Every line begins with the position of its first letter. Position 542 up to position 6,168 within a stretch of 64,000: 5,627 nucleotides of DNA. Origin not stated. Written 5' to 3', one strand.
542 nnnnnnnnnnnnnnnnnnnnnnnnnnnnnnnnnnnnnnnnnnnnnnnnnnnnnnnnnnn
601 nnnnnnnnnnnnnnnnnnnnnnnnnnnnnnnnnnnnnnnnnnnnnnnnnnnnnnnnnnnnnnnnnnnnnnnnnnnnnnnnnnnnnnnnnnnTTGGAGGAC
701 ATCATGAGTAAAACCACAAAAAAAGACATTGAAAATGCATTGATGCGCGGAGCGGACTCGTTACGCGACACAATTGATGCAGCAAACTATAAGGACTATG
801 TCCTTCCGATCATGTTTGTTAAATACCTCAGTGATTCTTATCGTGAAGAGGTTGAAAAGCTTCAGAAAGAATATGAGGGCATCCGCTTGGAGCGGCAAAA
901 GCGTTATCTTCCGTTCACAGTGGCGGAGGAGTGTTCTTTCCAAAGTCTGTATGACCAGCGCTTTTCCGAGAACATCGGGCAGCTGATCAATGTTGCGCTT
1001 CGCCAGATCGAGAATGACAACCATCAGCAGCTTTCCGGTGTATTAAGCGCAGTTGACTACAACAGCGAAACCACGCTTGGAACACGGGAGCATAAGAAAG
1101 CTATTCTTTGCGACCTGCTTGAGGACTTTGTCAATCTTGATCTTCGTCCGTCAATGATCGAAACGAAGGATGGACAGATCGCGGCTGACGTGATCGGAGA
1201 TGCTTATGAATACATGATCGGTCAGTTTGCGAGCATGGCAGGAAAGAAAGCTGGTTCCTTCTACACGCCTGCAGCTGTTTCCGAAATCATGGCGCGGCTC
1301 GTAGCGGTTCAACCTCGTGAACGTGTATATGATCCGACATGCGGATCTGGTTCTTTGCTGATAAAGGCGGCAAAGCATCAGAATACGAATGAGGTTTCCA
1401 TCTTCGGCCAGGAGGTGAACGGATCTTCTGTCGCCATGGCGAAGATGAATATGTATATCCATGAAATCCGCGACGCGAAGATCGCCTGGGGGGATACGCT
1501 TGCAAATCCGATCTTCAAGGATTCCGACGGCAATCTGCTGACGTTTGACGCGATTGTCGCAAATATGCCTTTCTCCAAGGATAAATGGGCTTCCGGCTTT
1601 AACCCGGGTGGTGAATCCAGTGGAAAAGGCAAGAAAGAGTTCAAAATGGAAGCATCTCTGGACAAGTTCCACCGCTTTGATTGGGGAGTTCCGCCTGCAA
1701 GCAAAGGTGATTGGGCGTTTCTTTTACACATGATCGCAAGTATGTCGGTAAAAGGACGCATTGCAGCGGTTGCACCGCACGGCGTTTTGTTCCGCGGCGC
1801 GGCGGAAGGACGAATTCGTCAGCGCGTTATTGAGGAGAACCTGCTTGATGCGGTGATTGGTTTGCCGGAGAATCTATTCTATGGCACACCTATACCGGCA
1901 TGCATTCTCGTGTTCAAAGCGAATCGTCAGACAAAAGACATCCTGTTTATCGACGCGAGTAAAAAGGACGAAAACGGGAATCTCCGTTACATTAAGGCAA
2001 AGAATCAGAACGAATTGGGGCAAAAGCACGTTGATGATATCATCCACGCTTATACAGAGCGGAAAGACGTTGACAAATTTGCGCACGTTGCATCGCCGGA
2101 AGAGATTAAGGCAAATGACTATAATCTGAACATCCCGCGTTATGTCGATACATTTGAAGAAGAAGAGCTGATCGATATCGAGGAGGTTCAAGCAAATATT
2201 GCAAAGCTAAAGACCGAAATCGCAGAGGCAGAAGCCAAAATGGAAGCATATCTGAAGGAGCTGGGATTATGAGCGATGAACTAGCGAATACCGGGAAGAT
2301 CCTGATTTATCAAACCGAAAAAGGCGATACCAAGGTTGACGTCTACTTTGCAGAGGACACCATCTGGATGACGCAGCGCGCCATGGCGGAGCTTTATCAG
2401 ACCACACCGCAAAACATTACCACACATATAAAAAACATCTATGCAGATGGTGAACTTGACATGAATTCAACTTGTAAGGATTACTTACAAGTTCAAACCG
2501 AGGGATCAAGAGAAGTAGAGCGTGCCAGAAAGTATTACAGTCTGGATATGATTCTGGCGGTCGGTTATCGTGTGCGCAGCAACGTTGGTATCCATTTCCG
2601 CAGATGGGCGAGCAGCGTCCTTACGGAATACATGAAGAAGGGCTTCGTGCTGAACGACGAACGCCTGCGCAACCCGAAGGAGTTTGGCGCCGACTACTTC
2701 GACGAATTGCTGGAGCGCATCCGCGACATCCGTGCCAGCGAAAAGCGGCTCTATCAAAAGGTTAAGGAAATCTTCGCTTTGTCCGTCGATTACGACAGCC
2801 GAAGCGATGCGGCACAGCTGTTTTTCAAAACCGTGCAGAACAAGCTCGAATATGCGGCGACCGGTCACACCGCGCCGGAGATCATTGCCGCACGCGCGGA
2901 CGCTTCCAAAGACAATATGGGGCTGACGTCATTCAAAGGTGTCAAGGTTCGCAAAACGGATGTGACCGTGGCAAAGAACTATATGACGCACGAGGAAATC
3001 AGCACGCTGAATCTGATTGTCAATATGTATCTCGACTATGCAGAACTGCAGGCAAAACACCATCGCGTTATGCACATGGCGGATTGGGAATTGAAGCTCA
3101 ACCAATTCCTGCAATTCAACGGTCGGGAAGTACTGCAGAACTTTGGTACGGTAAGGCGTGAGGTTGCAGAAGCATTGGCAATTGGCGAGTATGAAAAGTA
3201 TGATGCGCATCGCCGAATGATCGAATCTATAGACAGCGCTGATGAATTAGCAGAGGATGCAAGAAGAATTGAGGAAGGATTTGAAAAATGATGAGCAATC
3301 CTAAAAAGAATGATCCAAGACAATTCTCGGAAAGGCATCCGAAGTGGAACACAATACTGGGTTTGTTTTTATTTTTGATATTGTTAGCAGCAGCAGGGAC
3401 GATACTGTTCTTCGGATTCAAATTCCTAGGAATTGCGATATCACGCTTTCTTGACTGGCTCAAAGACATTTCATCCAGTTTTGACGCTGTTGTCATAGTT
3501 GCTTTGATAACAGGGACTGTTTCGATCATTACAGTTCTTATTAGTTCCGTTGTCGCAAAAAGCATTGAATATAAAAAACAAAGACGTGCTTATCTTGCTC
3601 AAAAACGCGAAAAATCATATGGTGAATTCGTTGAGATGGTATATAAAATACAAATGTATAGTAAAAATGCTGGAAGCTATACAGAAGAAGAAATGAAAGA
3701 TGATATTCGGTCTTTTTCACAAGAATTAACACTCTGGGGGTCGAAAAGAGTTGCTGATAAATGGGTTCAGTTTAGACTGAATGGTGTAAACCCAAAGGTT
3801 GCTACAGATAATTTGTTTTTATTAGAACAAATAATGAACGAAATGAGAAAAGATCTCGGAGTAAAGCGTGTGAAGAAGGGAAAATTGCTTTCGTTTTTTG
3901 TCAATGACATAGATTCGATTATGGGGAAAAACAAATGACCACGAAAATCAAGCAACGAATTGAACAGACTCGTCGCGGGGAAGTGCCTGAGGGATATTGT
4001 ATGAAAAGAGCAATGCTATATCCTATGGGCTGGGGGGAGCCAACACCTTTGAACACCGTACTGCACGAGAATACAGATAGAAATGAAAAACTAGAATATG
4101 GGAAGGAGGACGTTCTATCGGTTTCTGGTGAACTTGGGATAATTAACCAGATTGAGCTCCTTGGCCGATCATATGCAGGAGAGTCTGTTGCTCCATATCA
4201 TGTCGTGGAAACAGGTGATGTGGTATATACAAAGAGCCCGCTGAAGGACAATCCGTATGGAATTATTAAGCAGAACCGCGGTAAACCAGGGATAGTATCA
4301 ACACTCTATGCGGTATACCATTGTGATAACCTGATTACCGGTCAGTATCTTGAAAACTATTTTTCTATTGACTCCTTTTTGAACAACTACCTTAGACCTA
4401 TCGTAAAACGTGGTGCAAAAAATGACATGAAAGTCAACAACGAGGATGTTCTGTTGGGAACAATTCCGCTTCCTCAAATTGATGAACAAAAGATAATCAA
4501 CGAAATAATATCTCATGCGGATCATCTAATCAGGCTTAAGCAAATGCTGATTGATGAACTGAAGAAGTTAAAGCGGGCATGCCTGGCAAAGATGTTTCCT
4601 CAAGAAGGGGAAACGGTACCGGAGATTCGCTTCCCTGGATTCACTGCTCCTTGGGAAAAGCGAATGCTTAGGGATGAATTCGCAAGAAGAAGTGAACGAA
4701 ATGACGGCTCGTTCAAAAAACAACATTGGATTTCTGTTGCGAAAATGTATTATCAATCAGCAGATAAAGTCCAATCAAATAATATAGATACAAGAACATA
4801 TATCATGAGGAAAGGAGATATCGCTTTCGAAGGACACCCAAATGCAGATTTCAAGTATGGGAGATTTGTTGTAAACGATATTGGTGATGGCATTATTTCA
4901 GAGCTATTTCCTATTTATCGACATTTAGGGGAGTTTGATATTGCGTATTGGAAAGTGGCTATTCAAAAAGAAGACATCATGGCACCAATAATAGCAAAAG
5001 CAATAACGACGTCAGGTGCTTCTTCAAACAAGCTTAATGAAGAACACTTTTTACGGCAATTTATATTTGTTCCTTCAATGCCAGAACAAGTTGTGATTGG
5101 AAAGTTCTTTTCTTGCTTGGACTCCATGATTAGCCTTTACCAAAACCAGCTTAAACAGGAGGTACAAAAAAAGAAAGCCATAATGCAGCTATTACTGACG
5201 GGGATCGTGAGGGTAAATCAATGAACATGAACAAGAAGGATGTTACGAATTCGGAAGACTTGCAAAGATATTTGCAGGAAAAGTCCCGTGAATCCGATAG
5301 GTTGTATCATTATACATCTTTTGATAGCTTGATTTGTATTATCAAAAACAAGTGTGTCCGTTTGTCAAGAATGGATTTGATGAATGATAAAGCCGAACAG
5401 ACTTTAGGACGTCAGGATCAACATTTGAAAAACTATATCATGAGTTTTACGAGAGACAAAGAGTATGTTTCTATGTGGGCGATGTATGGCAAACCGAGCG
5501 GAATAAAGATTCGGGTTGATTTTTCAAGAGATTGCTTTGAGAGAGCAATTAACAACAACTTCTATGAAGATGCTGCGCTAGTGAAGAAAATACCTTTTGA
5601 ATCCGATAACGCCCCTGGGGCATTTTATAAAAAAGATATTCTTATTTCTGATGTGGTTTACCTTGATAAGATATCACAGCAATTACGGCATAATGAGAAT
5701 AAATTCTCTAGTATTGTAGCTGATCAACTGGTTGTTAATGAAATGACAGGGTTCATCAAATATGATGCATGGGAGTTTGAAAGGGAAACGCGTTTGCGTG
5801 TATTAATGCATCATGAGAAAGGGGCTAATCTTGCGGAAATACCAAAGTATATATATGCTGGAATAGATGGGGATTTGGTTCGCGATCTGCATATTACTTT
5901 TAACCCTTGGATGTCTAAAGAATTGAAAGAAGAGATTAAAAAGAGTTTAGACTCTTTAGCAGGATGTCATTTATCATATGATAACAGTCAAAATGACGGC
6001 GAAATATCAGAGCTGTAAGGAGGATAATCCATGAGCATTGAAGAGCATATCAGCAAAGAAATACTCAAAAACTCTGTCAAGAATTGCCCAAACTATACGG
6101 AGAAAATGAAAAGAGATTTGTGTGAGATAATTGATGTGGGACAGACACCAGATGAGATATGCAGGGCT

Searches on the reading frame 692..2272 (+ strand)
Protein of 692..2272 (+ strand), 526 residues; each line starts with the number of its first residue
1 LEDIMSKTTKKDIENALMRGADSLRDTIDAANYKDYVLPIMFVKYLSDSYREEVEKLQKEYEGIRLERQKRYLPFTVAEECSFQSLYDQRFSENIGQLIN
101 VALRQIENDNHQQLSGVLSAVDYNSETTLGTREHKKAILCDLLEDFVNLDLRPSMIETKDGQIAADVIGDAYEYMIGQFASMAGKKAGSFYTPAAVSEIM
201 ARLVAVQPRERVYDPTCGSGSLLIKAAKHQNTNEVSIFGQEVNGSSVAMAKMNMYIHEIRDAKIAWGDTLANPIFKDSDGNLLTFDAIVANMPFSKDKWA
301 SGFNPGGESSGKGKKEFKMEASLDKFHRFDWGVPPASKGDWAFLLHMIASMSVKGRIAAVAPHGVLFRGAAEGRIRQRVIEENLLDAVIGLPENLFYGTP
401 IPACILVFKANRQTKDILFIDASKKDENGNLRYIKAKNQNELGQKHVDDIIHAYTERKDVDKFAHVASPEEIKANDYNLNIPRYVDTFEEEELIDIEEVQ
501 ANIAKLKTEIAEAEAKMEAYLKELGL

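Call 77: search_protein_families(library=pfam, proteins=[window:692-2272:+])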
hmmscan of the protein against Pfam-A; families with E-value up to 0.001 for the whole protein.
window:692-2272:+ (526 aa): 5 families
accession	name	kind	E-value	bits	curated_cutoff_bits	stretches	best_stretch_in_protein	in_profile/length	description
PF02384.22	N6_Mtase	-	1.3e-101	340.4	20.4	1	165-492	3-310/311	N-6 DNA Methylase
PF12161.14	HsdM_N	-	6.6e-23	82.3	24.5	1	14-146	2-135/135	HsdM N-terminal domain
PF01170.24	UPF0020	-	1.9e-07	31.4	22.3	1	197-295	17-132/197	RMKL-like, methyltransferase domain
PF05175.20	MTS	-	5.8e-06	26.5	23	1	197-298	20-112/170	Methyltransferase small domain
PF11599.14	AviRa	-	0.00038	20.4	25.7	1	197-254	36-97/232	RRNA methyltransferase AviRa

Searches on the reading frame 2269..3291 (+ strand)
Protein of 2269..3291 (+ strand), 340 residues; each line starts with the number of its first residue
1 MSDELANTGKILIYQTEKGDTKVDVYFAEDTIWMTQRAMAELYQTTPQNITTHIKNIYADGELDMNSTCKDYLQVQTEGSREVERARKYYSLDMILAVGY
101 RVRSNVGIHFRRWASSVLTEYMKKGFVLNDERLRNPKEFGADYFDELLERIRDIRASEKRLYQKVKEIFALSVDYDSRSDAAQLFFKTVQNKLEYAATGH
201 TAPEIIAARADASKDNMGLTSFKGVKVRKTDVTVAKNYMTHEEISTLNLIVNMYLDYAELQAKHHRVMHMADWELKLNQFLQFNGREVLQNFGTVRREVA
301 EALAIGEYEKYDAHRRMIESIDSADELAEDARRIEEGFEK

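Call 77: search_protein_families(library=pfam, proteins=[window:2269-3291:+])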
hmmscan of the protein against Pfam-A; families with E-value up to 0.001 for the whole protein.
window:2269-3291:+ (340 aa): 1 family
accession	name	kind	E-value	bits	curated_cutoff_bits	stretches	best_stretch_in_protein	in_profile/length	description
PF13310.11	Virulence_RhuM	-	4.5e-110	367.3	33.7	1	67-317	1-250/252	Virulence protein RhuM family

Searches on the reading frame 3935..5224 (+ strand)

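Call 77: search_protein_families(library=pfam, proteins=[window:3935-5224:+])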
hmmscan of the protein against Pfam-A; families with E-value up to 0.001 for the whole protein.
window:3935-5224:+ (429 aa): 1 family
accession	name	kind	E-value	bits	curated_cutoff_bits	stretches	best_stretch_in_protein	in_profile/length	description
PF01420.25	Methylase_S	-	3.5e-09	37.5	22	0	356-411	111-167/168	Type I restriction modification DNA specificity domain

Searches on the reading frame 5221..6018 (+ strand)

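Call 77: search_protein_families(library=pfam, proteins=[window:5221-6018:+])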
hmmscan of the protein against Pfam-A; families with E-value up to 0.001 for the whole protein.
window:5221-6018:+ (265 aa): 1 family
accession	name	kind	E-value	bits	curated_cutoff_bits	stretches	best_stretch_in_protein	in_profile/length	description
PF11185.13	DUF2971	-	5e-05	25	22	1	85-192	1-89/89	Protein of unknown function (DUF2971)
